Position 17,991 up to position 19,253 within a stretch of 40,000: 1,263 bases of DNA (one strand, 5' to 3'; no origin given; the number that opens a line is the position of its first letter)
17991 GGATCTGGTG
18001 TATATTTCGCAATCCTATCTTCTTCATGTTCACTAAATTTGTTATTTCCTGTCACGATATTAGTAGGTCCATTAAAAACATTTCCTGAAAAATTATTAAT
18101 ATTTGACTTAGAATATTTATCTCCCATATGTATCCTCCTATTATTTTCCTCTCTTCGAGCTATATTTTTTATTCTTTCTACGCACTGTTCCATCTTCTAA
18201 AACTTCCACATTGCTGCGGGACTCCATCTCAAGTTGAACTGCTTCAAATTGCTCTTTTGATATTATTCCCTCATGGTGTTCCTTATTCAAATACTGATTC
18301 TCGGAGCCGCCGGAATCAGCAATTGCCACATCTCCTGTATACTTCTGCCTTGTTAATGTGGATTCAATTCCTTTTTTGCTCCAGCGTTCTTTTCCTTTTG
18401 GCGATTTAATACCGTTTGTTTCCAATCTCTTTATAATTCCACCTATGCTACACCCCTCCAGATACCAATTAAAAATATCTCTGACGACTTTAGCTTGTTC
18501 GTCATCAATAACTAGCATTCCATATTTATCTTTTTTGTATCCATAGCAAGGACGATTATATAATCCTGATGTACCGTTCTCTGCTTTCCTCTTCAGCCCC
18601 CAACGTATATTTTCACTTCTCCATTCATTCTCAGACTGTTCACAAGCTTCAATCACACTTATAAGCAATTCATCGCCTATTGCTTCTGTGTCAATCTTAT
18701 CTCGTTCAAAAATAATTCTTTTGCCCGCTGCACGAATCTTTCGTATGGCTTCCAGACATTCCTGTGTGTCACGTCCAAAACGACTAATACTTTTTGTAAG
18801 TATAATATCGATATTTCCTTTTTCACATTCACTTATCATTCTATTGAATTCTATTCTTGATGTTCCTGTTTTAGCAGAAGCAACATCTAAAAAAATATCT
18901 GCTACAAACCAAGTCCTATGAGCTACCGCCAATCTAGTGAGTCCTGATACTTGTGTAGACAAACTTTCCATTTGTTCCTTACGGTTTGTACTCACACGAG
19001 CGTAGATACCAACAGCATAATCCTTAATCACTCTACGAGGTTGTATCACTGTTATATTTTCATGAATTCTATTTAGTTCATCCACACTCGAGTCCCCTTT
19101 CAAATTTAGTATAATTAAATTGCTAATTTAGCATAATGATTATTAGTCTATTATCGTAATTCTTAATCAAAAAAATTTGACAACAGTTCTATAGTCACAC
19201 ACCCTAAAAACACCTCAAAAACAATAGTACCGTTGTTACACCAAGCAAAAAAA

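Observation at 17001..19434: Two 258-bp direct repeats, each upstream of a serine recombinase gene, bracket a 2-gene cassette and duplicate the last 11 codons of a tail gene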

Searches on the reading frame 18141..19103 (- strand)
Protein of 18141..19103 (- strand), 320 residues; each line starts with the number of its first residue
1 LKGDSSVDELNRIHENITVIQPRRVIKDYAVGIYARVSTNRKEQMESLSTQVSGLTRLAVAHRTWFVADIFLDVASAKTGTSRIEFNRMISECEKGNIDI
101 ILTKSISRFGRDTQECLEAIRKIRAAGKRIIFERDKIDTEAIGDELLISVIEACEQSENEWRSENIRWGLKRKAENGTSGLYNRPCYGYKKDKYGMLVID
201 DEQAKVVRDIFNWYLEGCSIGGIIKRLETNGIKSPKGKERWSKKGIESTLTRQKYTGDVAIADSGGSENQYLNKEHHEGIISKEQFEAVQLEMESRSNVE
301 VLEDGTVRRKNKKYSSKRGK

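Call 7: search_protein_families(library=pfam, proteins=[window:18141-19103:-], max_evalue=0.01)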
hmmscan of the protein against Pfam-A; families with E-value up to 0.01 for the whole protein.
window:18141-19103:- (320 aa): 2 families
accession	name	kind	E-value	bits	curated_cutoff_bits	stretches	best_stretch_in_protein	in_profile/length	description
PF00239.26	Resolvase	-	1e-27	97.5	23.3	1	33-177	3-143/145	Resolvase, N terminal domain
PF07508.19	Recombinase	-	1.8e-22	79.9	21.1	1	202-296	2-102/102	Recombinase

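Call 8: search_protein_families(library=phrogs, proteins=[window:18141-19103:-], max_evalue=0.001)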
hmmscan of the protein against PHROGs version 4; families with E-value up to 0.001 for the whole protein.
window:18141-19103:- (320 aa): 4 families
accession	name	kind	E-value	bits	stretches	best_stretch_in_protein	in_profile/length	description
phrog_95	-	integration and excision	1.9e-78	265.6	1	17-307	75-364/651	integrase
phrog_125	-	DNA, RNA and nucleotide metabolism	1.8e-35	123.7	1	26-296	17-251/254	DNA invertase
phrog_7701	-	DNA, RNA and nucleotide metabolism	3.1e-07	31.8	0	187-221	6-39/137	DNA invertase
phrog_6620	-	integration and excision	0.00021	21.9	1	29-151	56-172/201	transposase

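Call 16: find_encoding_contigs(protein=window:18141-19103:-, flank=10000, max_places=10)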
Protein window:18141-19103:- (320 aa): no gene with exactly this product is on record in the collection.

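Call 21: find_homologous_proteins(query=window:18141-19085:-, max_evalue=1e-20)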
Query window:18141-19085:- (314 aa): 1368 proteins with E <= 1e-20 among 3914 candidates; the best 120 are listed.
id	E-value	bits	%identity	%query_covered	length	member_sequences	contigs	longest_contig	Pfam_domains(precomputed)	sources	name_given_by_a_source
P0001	2.4e-203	692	100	100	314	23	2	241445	PF07508.20,PF00239.27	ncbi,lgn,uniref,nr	ncbi:recombinase family protein [Peptostreptococcus sp. D1]|uniref:recombinase family protein n=1 Ta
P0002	2.1e-199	679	98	100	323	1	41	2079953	PF07508.20,PF00239.27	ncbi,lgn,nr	ncbi:recombinase [Streptococcus dysgalactiae subsp. equisimilis]|nr:recombinase [Streptococcus dysga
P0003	1.3e-173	594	86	100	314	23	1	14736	PF07508.20,PF00239.27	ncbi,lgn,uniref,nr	ncbi:Transposon gamma-delta resolvase [Streptococcus canis]|uniref:Transposon gamma-delta resolvase 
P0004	2.4e-172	590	85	99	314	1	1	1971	PF07508.20,PF00239.27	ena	-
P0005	1.5e-166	571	84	100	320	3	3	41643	PF07508.20,PF00239.27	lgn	-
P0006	6.6e-157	539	75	96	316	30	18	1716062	PF07508.20,PF00239.27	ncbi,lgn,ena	ncbi:recombinase family protein [Gardnerella sp. KA01001]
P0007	1.4e-155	535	89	87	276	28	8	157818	PF07508.20,PF00239.27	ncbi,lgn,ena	-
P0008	4.4e-155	533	75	96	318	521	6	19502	PF07508.20,PF00239.27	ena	-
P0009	8.7e-154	529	75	96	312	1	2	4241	PF07508.20,PF00239.27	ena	-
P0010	2.0e-153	528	74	96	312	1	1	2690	PF07508.20,PF00239.27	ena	-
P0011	3.2e-153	527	74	96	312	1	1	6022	PF07508.20,PF00239.27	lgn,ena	-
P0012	6.4e-153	526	75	95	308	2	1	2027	PF07508.20,PF00239.27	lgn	-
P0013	7.4e-153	526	77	99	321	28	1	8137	PF07508.20,PF00239.27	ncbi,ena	-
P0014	2.3e-152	524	79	98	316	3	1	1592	PF07508.20,PF00239.27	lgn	-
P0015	3.5e-152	524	73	96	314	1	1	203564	PF07508.20,PF00239.27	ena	-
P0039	9.9e-136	470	74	89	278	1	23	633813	PF07508.20,PF00239.27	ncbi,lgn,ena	-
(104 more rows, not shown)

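Call 22: find_encoding_contigs(protein=P0001, flank=10000, max_places=6)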
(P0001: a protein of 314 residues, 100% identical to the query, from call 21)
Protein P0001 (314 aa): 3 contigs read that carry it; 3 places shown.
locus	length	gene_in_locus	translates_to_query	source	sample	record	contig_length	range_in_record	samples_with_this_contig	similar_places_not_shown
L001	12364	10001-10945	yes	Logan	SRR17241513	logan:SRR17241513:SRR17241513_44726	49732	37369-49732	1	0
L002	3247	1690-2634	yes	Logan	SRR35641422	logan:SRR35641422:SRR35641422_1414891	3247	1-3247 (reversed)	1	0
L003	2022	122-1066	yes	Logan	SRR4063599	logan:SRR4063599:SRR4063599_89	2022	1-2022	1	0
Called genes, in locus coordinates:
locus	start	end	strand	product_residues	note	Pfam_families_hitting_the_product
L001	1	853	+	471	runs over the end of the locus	PF02127:Peptidase_M18, PF05343:Peptidase_M42 (faint)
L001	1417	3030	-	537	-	PF02463:SMC_N, PF13175:AAA_15 (weak), PF13476:AAA_23 (weak)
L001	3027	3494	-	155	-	PF01316:Arg_repressor, PF02863:Arg_repressor_C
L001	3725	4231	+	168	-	PF02075:RuvC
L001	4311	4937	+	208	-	PF01330:RuvA_N, PF14520:HHH_5, PF07499:RuvA_C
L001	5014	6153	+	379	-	PF06068:TIP49 (faint), PF05496:RuvB_N, PF01078:Mg_chelatase (faint), PF00004:AAA, PF07728:AAA_5 (weak), PF17864:AAA_lid_4, PF05491:WHD_RuvB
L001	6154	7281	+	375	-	PF02547:Queuosine_synth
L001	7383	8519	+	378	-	PF01702:TGT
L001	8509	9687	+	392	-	PF09445:Methyltransf_15 (faint), PF05958:tRNA_U5-meth_tr, PF03602:Cons_hypoth95, PF05175:MTS, PF06325:PrmA (weak), PF08241:Methyltransf_11 (weak), PF13649:Methyltransf_25, PF13847:Methyltransf_31, +1 more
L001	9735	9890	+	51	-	-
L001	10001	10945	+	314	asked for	PF00239:Resolvase, PF07508:Recombinase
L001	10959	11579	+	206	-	-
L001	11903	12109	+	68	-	-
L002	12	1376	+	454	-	PF09445:Methyltransf_15 (faint), PF05175:MTS (weak), PF13847:Methyltransf_31, PF13649:Methyltransf_25 (weak), PF05958:tRNA_U5-meth_tr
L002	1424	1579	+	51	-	-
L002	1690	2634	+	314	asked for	PF00239:Resolvase, PF07508:Recombinase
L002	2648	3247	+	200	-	?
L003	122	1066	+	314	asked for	PF00239:Resolvase, PF07508:Recombinase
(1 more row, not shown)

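Call 23: find_encoding_contigs(protein=P0002, flank=10000, max_places=8)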
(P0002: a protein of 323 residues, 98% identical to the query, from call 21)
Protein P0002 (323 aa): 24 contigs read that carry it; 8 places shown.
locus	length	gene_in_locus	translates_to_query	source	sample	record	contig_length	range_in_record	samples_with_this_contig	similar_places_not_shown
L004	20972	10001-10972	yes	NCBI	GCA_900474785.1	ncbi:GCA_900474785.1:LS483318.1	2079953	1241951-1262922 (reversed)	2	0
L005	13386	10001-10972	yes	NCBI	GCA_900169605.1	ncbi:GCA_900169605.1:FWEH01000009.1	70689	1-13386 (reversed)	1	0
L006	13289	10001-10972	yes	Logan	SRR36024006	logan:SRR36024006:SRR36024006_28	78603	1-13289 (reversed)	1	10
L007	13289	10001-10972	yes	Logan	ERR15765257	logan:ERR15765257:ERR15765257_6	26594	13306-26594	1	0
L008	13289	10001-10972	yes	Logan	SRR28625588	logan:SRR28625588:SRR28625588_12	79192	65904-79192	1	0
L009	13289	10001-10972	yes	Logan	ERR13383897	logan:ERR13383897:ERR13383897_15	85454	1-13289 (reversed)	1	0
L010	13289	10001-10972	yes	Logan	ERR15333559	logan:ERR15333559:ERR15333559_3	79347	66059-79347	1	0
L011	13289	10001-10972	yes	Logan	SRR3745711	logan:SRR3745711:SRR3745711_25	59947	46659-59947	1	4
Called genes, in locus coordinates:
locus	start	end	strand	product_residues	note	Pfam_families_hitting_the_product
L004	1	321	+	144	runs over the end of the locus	-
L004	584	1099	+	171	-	-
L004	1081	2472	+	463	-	PF03432:Relaxase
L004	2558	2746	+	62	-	-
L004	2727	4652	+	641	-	PF02384:N6_Mtase, PF01170:UPF0020 (weak)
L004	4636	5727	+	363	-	PF01420:Methylase_S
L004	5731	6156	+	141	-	-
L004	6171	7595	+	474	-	PF00239:Resolvase, PF07508:Recombinase, PF13408:Zn_ribbon_recom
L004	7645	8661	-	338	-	PF13276:HTH_21, PF00665:rve, PF13610:DDE_Tnp_IS240 (weak), PF13683:rve_3, PF13333:rve_2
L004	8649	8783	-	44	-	PF13518:HTH_28 (weak)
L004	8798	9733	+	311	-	PF13408:Zn_ribbon_recom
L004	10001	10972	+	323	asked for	PF00239:Resolvase, PF07508:Recombinase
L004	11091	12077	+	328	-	-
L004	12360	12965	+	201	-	PF19503:DUF6037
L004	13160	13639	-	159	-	PF00665:rve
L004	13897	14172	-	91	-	PF01527:HTH_Tnp_1, PF13518:HTH_28 (weak)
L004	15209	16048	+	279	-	PF03180:Lipoprotein_9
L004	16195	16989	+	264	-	PF01048:PNP_UDP_1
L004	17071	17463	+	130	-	PF13622:4HBT_3 (weak), PF03061:4HBT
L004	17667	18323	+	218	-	PF00005:ABC_tran, PF13304:AAA_21 (faint), PF02463:SMC_N (weak)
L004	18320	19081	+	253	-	PF03649:UPF0014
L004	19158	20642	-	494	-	PF08903:DUF1846, PF20921:DUF1846_C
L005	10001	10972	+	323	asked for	PF00239:Resolvase, PF07508:Recombinase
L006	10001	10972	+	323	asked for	PF00239:Resolvase, PF07508:Recombinase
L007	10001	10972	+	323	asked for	PF00239:Resolvase, PF07508:Recombinase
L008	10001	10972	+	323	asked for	PF00239:Resolvase, PF07508:Recombinase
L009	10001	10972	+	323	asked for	PF00239:Resolvase, PF07508:Recombinase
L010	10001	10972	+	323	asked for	PF00239:Resolvase, PF07508:Recombinase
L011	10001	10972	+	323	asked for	PF00239:Resolvase, PF07508:Recombinase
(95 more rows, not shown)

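Call 27: find_encoding_contigs(protein=P0006, flank=6000, max_places=4)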
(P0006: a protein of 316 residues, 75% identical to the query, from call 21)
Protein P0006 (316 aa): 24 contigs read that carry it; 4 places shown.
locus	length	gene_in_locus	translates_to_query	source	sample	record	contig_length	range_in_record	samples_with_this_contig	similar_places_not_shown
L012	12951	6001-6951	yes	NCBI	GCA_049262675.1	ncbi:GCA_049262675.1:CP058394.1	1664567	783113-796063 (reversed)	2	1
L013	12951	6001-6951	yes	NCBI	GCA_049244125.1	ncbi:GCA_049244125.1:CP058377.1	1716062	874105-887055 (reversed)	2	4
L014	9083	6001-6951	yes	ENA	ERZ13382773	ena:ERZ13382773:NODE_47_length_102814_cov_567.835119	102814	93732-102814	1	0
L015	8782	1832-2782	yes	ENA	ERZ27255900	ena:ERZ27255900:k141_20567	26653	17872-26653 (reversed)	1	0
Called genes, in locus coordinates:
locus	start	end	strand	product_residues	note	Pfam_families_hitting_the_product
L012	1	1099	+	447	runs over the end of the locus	-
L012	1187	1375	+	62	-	-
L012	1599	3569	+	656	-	PF13175:AAA_15, PF13304:AAA_21, PF20469:OLD-like_TOPRIM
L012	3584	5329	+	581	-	PF00580:UvrD-helicase, PF01443:Viral_helicase1 (faint), PF13245:AAA_19, PF00580:UvrD-helicase (weak), PF13538:UvrD_C_2 (faint)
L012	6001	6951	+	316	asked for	PF00239:Resolvase, PF07508:Recombinase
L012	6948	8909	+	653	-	-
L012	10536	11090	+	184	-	PF18186:SLATT_4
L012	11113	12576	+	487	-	PF04326:SLFN_AlbA_2, PF21247:Fic-like_C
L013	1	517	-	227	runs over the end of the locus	PF13828:DUF4190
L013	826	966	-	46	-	PF20467:MmeI_C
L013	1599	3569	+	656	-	PF13175:AAA_15, PF13304:AAA_21, PF20469:OLD-like_TOPRIM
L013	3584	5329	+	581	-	PF00580:UvrD-helicase, PF01443:Viral_helicase1 (faint), PF13245:AAA_19, PF00580:UvrD-helicase (weak), PF13538:UvrD_C_2 (faint)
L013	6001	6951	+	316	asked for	PF00239:Resolvase, PF07508:Recombinase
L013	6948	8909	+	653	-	-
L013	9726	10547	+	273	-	PF18144:SMODS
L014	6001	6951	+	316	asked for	PF00239:Resolvase, PF07508:Recombinase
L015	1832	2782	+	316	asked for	PF00239:Resolvase, PF07508:Recombinase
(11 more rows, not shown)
